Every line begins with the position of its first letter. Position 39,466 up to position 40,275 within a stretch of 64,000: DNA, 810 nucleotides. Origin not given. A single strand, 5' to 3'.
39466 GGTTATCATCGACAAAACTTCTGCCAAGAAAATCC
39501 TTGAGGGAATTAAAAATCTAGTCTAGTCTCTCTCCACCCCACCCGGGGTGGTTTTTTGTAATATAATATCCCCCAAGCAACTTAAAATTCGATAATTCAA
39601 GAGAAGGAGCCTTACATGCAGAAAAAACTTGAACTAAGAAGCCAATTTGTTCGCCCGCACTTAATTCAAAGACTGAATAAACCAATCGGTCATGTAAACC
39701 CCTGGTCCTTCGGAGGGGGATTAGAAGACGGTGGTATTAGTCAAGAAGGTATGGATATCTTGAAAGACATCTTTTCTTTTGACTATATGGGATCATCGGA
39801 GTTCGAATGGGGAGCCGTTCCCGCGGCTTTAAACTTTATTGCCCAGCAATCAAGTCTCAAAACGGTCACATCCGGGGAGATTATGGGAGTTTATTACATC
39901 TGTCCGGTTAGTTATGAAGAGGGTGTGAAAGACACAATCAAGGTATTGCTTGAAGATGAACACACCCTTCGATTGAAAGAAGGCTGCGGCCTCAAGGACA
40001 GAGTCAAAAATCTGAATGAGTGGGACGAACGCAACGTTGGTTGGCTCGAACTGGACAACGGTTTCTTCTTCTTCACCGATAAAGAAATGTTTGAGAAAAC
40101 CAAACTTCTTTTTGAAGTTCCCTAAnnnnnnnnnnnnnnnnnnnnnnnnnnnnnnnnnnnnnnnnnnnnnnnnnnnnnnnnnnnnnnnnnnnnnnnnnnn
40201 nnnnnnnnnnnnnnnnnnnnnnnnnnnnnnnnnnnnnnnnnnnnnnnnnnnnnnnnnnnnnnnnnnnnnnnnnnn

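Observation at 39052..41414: Accessory island of three orphan monocistronic genes plus an IS200 element inside the spc operon, between rplO and secY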

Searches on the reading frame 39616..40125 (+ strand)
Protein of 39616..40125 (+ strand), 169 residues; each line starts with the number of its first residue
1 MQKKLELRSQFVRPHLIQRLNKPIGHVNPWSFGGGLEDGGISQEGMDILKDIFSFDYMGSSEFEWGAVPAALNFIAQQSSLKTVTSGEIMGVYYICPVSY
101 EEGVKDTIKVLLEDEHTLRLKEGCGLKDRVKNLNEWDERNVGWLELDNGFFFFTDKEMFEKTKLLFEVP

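Call 4: search_protein_families(library=pfam, proteins=[window:39616-40125:+], max_evalue=1)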
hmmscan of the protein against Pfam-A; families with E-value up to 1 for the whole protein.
window:39616-40125:+ (169 aa): 0 families

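Call 5: search_protein_families(library=phrogs, proteins=[window:39616-40125:+], max_evalue=1)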
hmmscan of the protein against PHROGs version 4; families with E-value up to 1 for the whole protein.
window:39616-40125:+ (169 aa): 0 families

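Call 6: search_protein_families(library=ncbifam, proteins=[window:39616-40125:+], max_evalue=1)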
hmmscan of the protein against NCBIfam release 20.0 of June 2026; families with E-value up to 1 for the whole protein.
window:39616-40125:+ (169 aa): 1 family
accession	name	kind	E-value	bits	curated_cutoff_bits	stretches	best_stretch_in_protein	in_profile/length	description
NF000326.1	blaR1_generic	equivalog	0.19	10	400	1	103-154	510-557/585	BlaR1 family beta-lactam sensor/signal transducer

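Call 7: search_protein_families(library=padloc, proteins=[window:39616-40125:+], max_evalue=1)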
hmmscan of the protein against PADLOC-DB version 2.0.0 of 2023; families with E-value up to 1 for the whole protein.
window:39616-40125:+ (169 aa): 0 families

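Call 12: find_homologous_proteins(query=window:39616-40125:+, max_evalue=0.01)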
Query window:39616-40125:+ (169 aa): 807 proteins with E <= 0.01 among 849 candidates; the best 120 are listed.
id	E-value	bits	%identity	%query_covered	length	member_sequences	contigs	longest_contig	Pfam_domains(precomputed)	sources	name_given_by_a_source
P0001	1.0e-110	385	100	100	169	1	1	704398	-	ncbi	ncbi:MAG: hypothetical protein WA052_01920 [Microgenomates group bacterium]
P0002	2.5e-77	277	73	100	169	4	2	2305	-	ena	-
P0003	6.6e-74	265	70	99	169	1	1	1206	-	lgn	-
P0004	7.0e-74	265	69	100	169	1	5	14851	-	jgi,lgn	-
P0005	4.5e-72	260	70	99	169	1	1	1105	-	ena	-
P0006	1.2e-70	255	69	100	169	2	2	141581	-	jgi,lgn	-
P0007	1.0e-69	252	68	99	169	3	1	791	-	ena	-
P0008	7.7e-67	242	68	99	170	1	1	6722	-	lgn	-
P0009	4.5e-66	240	68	98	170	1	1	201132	-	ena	-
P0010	1.6e-64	235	62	99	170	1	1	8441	-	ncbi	-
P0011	4.8e-63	230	65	98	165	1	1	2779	-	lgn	-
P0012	5.5e-62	227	62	100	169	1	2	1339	-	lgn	-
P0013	6.2e-62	227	63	98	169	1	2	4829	-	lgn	-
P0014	1.6e-60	222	64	98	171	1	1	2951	-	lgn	-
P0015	1.1e-58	216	61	98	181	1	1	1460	-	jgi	jgi:hypothetical protein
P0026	1.4e-54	203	61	98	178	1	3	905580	-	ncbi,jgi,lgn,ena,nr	ncbi:MAG TPA: hypothetical protein PLI45_00925 [Candidatus Woesebacteria bacterium]|nr:hypothetical 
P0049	5.9e-50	187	56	96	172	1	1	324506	-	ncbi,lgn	-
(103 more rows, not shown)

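Call 14: find_encoding_contigs(protein=P0026, flank=5000, max_places=3)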
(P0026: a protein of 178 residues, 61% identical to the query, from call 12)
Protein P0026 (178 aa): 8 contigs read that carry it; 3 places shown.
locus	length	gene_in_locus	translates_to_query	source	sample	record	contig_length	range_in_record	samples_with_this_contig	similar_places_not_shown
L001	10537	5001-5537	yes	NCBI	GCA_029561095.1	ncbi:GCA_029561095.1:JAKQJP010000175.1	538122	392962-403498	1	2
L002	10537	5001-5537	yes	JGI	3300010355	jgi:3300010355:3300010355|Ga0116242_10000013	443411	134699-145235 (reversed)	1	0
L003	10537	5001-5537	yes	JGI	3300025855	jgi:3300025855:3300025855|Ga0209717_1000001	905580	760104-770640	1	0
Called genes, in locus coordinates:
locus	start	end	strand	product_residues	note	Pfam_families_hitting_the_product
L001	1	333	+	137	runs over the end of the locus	PF04020:Phage_holin_4_2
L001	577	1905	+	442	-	PF00496:SBP_bac_5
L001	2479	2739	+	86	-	-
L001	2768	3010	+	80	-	-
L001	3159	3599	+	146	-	-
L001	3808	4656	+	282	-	-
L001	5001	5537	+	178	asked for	-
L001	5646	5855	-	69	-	-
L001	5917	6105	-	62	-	-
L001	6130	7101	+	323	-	-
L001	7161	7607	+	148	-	-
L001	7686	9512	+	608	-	PF00009:GTP_EFTU, PF01926:MMR_HSR1 (weak), PF22042:EF-G_D2, PF03144:GTP_EFTU_D2, PF00679:EFG_C, PF21018:BipA_C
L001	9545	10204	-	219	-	PF00515:TPR_1 (faint), PF07719:TPR_2 (faint), PF13424:TPR_12, PF13428:TPR_14 (faint), PF13424:TPR_12 (weak)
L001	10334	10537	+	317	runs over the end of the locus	PF02540:NAD_synthase, PF00733:Asn_synthase (weak), PF03054:tRNA_Me_trans (weak)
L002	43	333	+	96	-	PF04020:Phage_holin_4_2 (weak)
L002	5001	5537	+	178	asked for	-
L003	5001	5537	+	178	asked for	-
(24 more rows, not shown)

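Call 15: find_encoding_contigs(protein=P0009, flank=5000, max_places=3)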
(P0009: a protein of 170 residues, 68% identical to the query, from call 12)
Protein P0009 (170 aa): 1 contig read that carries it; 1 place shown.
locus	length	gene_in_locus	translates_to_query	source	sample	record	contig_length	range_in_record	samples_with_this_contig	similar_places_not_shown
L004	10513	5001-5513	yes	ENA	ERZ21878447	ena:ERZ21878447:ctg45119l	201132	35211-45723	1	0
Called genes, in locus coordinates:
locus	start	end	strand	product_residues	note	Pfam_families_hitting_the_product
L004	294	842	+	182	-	PF00281:Ribosomal_L5, PF00673:Ribosomal_L5_C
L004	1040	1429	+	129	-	PF00410:Ribosomal_S8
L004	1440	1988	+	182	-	PF00347:Ribosomal_L6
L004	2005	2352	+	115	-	PF00861:Ribosomal_L18p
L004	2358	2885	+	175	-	PF00333:Ribosomal_S5, PF03719:Ribosomal_S5_C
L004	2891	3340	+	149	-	PF00828:Ribosomal_L27A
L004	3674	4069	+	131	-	-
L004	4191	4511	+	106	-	-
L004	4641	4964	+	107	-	-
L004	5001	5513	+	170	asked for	-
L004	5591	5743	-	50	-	-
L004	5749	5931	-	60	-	-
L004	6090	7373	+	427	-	PF00344:SecY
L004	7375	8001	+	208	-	PF01551:Peptidase_M23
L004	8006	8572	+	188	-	PF00406:ADK, PF02223:Thymidylate_kin (faint), PF02224:Cytidylate_kin (weak), PF13207:AAA_17, PF13238:AAA_18, PF13671:AAA_33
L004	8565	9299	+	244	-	PF00557:Peptidase_M24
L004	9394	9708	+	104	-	-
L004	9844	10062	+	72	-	PF01176:eIF-1a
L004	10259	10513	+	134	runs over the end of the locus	PF00416:Ribosomal_S13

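Call 16: find_encoding_contigs(protein=P0006, flank=5000, max_places=2)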
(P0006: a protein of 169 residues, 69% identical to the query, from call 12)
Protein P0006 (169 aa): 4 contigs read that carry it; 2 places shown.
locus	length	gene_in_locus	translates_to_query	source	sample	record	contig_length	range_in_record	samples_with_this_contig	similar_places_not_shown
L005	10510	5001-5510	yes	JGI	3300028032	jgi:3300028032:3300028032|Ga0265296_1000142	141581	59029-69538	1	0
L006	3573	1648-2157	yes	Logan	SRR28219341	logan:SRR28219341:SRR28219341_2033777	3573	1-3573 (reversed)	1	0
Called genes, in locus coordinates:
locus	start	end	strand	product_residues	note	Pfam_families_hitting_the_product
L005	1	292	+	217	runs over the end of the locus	PF07650:KH_2, PF00189:Ribosomal_S3_C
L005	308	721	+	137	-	PF00252:Ribosomal_L16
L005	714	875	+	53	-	-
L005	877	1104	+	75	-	PF00366:Ribosomal_S17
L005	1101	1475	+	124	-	PF00238:Ribosomal_L14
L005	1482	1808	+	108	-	PF00467:KOW, PF17136:ribosomal_L24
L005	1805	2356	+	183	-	PF00281:Ribosomal_L5, PF00673:Ribosomal_L5_C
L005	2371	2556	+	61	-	PF00253:Ribosomal_S14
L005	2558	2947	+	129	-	PF00410:Ribosomal_S8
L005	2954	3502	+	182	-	PF00347:Ribosomal_L6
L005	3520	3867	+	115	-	PF00861:Ribosomal_L18p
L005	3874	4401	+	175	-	PF00333:Ribosomal_S5, PF03719:Ribosomal_S5_C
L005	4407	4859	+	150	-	PF00828:Ribosomal_L27A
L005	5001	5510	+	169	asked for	-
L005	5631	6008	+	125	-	-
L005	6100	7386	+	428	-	PF00344:SecY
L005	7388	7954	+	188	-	PF00406:ADK, PF02223:Thymidylate_kin (faint), PF13207:AAA_17, PF13238:AAA_18 (weak), PF13671:AAA_33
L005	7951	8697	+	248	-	PF00557:Peptidase_M24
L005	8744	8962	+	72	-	PF01176:eIF-1a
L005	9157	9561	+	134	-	PF00416:Ribosomal_S13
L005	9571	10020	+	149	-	PF00411:Ribosomal_S11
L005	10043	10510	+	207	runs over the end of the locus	PF00163:Ribosomal_S4, PF01479:S4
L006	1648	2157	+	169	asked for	-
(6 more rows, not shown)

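Call 17: find_encoding_contigs(protein=P0004, flank=5000, max_places=2)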
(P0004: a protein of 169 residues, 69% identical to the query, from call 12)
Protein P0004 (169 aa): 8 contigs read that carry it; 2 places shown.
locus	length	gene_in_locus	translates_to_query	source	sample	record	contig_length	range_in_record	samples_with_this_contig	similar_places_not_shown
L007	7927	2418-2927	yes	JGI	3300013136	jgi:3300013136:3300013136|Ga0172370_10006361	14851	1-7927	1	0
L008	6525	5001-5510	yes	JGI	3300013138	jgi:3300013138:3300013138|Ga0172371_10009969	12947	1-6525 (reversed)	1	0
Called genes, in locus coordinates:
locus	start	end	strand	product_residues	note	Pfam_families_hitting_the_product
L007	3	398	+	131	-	?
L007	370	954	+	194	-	PF00347:Ribosomal_L6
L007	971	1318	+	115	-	PF00861:Ribosomal_L18p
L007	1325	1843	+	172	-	PF00333:Ribosomal_S5, PF03719:Ribosomal_S5_C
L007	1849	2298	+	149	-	PF00828:Ribosomal_L27A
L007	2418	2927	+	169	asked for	-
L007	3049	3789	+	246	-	-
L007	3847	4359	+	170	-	PF10050:DUF2284 (faint)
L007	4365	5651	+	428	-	PF00344:SecY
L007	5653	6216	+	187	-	PF00406:ADK, PF02223:Thymidylate_kin (faint), PF13207:AAA_17, PF13238:AAA_18 (weak), PF13671:AAA_33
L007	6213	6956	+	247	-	PF00557:Peptidase_M24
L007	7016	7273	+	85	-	PF01176:eIF-1a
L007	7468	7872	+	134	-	PF00416:Ribosomal_S13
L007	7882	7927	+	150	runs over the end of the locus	PF00411:Ribosomal_S11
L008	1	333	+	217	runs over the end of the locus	PF07650:KH_2, PF00189:Ribosomal_S3_C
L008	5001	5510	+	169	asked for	-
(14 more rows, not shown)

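Call 18: find_encoding_contigs(protein=P0049, flank=5000, max_places=2)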
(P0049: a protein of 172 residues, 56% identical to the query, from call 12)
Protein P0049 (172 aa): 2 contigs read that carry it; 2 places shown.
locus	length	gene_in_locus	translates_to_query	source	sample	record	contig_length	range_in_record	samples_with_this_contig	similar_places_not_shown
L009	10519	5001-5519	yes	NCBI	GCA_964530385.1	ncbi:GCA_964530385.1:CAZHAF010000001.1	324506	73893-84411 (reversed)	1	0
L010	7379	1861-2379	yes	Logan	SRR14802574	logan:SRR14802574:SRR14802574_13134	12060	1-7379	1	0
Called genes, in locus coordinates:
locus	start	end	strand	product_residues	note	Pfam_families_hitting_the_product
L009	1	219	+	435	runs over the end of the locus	PF13231:PMT_2 (weak)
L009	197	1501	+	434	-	-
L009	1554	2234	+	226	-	PF00565:SNase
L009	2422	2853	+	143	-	-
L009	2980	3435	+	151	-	-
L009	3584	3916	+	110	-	-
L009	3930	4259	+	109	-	-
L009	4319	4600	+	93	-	-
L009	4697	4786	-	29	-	-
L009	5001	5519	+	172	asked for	-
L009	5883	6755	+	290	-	-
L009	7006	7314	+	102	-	PF05973:Gp49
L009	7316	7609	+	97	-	PF13560:HTH_31 (weak), PF01381:HTH_3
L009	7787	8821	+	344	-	PF13581:HATPase_c_2 (weak), PF02518:HATPase_c (weak), PF14213:DUF4325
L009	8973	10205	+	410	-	PF08529:NusA_N, PF13184:KH_NusA_1st, PF26594:KH_NusA_2nd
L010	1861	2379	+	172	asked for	-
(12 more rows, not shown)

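Call 32: search_solved_structures(query=A1, max_evalue=10)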
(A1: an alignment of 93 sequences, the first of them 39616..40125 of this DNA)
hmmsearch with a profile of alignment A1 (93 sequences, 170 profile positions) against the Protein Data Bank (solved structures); distinct sequences matched with E-value up to 10: 0.

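Call 34: predict_structure(alignment_id=A1)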
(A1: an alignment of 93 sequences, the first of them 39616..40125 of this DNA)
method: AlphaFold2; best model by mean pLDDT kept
length: 169 residues; sequences in the alignment: 93
mean_pLDDT: 93.5   pTM: 0.90
mean pLDDT of the five models: 93.5, 92.9, 92.5, 91.7, 91.0
residues with pLDDT >= 90: 132; 70-90: 35; 50-70: 1; < 50: 1
segments of 3 or more residues with pLDDT < 50: none
pLDDT, mean of each block of 10 residues (from residue 1): 84 96 90 87 94 91 89 97 98 98 98 96 94 83 98 98 96
secondary structure, 60 per line:
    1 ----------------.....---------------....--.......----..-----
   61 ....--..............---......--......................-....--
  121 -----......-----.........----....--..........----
elements in order: E17-21 H37-40 H43-49 H61-64 H67-80 E84-89 E92-97 H98-113 H115-118 H126-131 E140-145 E150-153 H156-165

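Call 47: fold_search(model_id=the predicted structure, library=viral)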
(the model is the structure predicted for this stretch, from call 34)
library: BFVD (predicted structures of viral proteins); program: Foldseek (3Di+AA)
matches with E <= 10: 218; with E <= 0.001: 1
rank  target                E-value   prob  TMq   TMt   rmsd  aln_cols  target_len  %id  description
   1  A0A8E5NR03            3.8e-04  1.00  0.51  0.45   8.5       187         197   18  (no name in the UniProt tables at hand)
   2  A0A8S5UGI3            5.8e-03  1.00  0.56  0.39   6.4       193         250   10  Uncharacterized protein [Myoviridae sp. ctshb19]
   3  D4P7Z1                6.3e-01  0.10  0.17  0.26  11.2        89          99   18  Gp16 [Rhodococcus phage ReqiPine5]
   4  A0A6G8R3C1            1.1e+00  0.08  0.15  0.29   9.7        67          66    9  Uncharacterized protein [Streptomyces phage Muntaha]
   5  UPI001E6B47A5         1.2e+00  0.12  0.20  0.26   9.4        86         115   16  (no name look-up for this kind of identifier)
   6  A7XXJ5                1.2e+00  0.02  0.11  0.17  15.6       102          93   10  Uncharacterized protein [Thermus phage P74-26]
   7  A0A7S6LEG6            1.2e+00  0.07  0.15  0.31  11.2        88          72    9  (no name in the UniProt tables at hand)
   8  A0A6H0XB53            1.2e+00  0.05  0.14  0.21  11.6       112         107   12  (no name in the UniProt tables at hand)
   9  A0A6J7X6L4            1.3e+00  0.09  0.18  0.25  10.8        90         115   14  Uncharacterized protein [uncultured Caudovirales phage]
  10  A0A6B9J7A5            1.5e+00  0.06  0.22  0.31   8.5       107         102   10  Uncharacterized protein [Arthrobacter phage DrYang]
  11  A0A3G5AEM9            1.6e+00  0.06  0.15  0.20   6.5        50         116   10  Uncharacterized protein [Satyrvirus sp.]
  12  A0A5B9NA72            1.6e+00  0.02  0.17  0.16  16.2       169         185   10  Uncharacterized protein [Stenotrophomonas phage Ponderosa]
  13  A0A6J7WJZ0            1.7e+00  0.10  0.18  0.40   8.6        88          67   16  Uncharacterized protein [uncultured Caudovirales phage]
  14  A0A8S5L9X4            1.8e+00  0.08  0.14  0.27   7.3        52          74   12  Uncharacterized protein [Myoviridae sp. ctPuP5]
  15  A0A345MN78            1.8e+00  0.06  0.17  0.08  12.4        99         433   14  (no name in the UniProt tables at hand)
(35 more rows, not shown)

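Call 48: search_dna_similar(query=window:39616-40125:+, collection=phages, mode=protein, max_evalue=0.01)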
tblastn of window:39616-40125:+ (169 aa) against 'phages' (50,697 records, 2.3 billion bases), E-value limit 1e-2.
Records with a match: 1; places in all: 1; records where one place covers at least 80% of the query: 1.
Best place of each record, by identity: <60% 1.
By first word of the organism name: uncultured 1.
By host as written in the record: - 1.
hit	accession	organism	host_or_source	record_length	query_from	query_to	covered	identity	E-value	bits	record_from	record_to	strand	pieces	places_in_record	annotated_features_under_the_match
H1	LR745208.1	uncultured phage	metagenomic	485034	13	157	86%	31.2%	8e-6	50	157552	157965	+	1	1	record has no annotation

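Call 52: find_related_loci(query=A1, collection=metagenome_contigs, flank=5000)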
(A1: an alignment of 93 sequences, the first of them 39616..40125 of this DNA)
Query A1 (169 aa) in metagenome_contigs; peptide patterns used: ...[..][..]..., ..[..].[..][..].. (x = any residue, [..] = any of these).
600 stretches matched a pattern (row limit reached: there are more); 421 encode a relative of the query (tblastn E <= 1e-3); the best 80 are kept; 80 distinct loci.
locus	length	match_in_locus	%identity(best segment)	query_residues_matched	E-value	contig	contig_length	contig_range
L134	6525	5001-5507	69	1-169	4e-78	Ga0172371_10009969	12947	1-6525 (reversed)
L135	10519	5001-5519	61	4-168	1e-61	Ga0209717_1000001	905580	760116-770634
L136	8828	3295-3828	51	1-168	2e-54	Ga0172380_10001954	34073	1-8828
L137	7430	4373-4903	52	1-161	2e-53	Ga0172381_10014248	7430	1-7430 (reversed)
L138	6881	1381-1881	53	2-168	6e-52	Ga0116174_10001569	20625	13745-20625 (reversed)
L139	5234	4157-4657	53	2-168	4e-51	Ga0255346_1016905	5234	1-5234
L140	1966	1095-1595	54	2-168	1e-51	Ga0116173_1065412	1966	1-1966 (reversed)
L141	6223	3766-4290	49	4-166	5e-49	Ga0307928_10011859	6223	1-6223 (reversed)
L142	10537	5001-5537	50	1-168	6e-49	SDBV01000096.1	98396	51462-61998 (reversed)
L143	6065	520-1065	50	3-168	2e-48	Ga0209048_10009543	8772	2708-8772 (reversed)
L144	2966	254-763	46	2-168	6e-47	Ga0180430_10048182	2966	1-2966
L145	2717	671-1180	46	2-168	5e-47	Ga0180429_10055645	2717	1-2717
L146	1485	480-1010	49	4-168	6e-48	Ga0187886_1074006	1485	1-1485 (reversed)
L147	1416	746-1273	49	3-168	5e-48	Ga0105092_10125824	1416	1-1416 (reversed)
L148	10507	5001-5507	46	1-168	5e-46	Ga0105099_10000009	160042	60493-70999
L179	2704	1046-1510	45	13-168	4e-35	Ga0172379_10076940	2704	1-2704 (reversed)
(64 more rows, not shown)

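Call 60: search_protein_families(library=phrogs, alignment_id=A1, max_evalue=0.01)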
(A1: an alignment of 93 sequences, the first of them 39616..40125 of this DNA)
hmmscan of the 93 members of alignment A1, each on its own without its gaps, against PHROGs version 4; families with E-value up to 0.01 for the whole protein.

A. member 1, window:39616-40125:+ (169 aa): 0 families

B. families by the number of members that match (of 93 scanned): 3 families
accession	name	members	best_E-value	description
phrog_17059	-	1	0.0054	-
phrog_4884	-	1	0.0073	holin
phrog_16256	-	1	0.0085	-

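Call 66: find_related_loci(query=A1, collection=viral_contigs, flank=6000)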
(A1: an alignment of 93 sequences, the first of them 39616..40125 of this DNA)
Query A1 (169 aa) in viral_contigs; peptide patterns used: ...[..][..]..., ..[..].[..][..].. (x = any residue, [..] = any of these).
132 stretches matched a pattern; 108 encode a relative of the query (tblastn E <= 1e-3); the best 80 are kept; 79 distinct loci.
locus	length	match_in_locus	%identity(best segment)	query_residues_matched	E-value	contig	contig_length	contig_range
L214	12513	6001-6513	51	5-161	3e-49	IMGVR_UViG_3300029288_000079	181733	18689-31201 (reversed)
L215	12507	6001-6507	46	1-168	1e-45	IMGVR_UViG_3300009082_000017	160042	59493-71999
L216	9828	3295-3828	51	1-168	4e-54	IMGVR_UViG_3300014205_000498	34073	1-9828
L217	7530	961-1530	39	7-168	2e-37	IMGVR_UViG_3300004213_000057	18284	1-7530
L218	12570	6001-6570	39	7-168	2e-37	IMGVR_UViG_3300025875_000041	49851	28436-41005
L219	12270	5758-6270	43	12-165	8e-37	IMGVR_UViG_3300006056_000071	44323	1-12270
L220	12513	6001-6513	43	12-165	8e-37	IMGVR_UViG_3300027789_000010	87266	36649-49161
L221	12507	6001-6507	43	4-162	8e-36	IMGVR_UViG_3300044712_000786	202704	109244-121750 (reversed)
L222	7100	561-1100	38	15-168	4e-36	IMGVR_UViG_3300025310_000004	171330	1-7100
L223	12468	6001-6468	46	10-166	2e-35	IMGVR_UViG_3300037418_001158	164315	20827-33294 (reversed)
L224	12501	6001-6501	45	13-168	2e-35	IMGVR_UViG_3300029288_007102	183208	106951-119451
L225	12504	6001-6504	42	1-160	2e-39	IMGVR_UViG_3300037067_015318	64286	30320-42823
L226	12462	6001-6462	42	16-163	2e-34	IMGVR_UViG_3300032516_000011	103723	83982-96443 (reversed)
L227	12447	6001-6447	46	13-166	2e-33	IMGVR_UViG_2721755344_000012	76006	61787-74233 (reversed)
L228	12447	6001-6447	46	13-166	2e-33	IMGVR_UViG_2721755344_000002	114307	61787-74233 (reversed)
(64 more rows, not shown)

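Call 81: search_protein_families(library=pfam, proteins=[L007:3847-4359:+, L007:3049-3789:+, L004:3674-4069:+, L004:4191-4511:+, L004:4641-4964:+], max_evalue=0.1)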
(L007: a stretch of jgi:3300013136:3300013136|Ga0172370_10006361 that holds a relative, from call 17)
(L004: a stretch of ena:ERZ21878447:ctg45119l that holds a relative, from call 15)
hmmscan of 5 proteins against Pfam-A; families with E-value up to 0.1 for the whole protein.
L007:3847-4359:+ (170 aa): 1 family
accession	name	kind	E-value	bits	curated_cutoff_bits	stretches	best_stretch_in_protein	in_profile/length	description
PF10050.14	DUF2284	-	5.9e-06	26.6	25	0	41-61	20-40/161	Predicted metal-binding protein (DUF2284)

L007:3049-3789:+ (246 aa): 2 families
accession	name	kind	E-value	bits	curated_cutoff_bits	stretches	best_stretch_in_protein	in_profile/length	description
PF00684.25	DnaJ_CXXCXGXG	-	0.0023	18.6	32.7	1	131-164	1-33/65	DnaJ central domain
PF12574.13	120_Rick_ant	-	0.081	12.6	25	0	41-93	85-135/240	120 KDa Rickettsia surface antigen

L004:3674-4069:+ (131 aa): 0 families

L004:4191-4511:+ (106 aa): 0 families

L004:4641-4964:+ (107 aa): 0 families
